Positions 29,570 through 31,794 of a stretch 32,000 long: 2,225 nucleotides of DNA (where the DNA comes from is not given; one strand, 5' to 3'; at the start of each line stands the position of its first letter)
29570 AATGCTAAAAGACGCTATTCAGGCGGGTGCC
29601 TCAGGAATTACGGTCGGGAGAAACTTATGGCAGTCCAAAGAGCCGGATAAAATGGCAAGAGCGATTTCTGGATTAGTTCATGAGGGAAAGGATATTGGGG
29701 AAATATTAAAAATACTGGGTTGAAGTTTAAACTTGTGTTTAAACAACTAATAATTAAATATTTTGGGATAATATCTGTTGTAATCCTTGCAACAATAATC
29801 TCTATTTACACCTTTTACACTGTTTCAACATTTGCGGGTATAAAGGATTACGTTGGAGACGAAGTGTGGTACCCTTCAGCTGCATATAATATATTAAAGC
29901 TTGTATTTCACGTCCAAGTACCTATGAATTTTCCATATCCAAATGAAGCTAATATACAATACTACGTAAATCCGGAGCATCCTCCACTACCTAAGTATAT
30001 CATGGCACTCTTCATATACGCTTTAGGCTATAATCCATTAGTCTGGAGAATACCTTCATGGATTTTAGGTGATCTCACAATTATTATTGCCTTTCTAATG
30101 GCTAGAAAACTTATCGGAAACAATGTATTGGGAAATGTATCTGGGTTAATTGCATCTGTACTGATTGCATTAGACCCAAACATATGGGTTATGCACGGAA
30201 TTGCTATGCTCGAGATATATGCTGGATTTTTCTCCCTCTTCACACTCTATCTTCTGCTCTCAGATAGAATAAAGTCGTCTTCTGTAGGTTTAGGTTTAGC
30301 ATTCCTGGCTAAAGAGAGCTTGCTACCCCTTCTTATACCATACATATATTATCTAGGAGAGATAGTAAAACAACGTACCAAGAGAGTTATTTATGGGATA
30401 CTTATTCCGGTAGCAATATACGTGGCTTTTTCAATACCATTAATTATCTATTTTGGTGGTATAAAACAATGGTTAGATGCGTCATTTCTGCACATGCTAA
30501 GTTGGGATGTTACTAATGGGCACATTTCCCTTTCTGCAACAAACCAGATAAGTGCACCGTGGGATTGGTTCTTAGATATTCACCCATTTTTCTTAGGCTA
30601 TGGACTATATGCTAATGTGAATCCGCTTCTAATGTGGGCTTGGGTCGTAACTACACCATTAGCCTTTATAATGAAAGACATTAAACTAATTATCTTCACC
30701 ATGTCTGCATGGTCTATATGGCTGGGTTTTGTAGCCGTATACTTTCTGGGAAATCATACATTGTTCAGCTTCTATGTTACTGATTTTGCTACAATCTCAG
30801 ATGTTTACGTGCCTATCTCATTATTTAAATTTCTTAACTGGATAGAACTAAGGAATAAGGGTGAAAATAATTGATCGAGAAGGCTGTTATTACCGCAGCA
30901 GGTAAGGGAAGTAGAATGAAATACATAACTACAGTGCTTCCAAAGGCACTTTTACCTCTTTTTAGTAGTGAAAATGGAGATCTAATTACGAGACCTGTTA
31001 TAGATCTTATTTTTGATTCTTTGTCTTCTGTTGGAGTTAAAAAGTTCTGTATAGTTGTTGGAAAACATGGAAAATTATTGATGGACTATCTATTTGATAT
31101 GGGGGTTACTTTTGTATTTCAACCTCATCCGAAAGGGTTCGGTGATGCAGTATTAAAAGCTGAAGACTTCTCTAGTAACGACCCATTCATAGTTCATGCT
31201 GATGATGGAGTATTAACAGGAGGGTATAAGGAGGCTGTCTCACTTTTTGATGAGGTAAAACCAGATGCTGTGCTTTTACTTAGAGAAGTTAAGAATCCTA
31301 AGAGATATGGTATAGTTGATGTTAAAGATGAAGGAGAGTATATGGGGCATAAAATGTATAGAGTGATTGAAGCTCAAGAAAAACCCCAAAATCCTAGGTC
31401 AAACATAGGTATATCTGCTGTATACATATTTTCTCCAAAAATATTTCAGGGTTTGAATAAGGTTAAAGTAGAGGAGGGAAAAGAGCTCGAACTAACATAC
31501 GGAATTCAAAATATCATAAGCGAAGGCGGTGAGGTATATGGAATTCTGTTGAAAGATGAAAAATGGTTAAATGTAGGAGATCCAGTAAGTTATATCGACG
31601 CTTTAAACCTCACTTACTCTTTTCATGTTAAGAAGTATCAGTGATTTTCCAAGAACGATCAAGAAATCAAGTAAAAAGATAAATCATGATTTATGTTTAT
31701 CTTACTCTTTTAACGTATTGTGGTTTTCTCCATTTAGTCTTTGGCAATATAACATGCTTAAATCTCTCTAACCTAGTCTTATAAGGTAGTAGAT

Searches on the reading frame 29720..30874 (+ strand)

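Call 69: search_protein_families(library=pfam, proteins=[window:29720-30874:+], max_evalue=0.001)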
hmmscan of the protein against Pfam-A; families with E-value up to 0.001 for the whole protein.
window:29720-30874:+ (384 aa): 1 family
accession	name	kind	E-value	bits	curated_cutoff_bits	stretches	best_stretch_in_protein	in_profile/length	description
PF13231.12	PMT_2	-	1e-07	32.8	26.1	1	87-228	2-145/160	Dolichyl-phosphate-mannose-protein mannosyltransferase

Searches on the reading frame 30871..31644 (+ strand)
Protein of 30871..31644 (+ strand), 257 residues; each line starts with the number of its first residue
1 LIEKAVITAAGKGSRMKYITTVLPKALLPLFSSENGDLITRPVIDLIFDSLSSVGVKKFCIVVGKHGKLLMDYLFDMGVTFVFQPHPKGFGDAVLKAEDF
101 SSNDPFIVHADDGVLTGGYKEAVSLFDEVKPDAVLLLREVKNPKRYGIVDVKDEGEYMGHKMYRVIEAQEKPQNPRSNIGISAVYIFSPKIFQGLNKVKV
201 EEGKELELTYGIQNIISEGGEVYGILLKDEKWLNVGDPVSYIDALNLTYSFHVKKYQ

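Call 69: search_protein_families(library=pfam, proteins=[window:30871-31644:+], max_evalue=0.001)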
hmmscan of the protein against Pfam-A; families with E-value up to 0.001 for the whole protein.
window:30871-31644:+ (257 aa): 2 families
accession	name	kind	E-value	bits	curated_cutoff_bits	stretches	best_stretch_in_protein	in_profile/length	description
PF00483.29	NTP_transferase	-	2.6e-30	106.2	21.2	1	4-246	1-240/245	Nucleotidyl transferase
PF12804.13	NTP_transf_3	-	1.8e-08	35.2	27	1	5-112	1-95/160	MobA-like NTP transferase domain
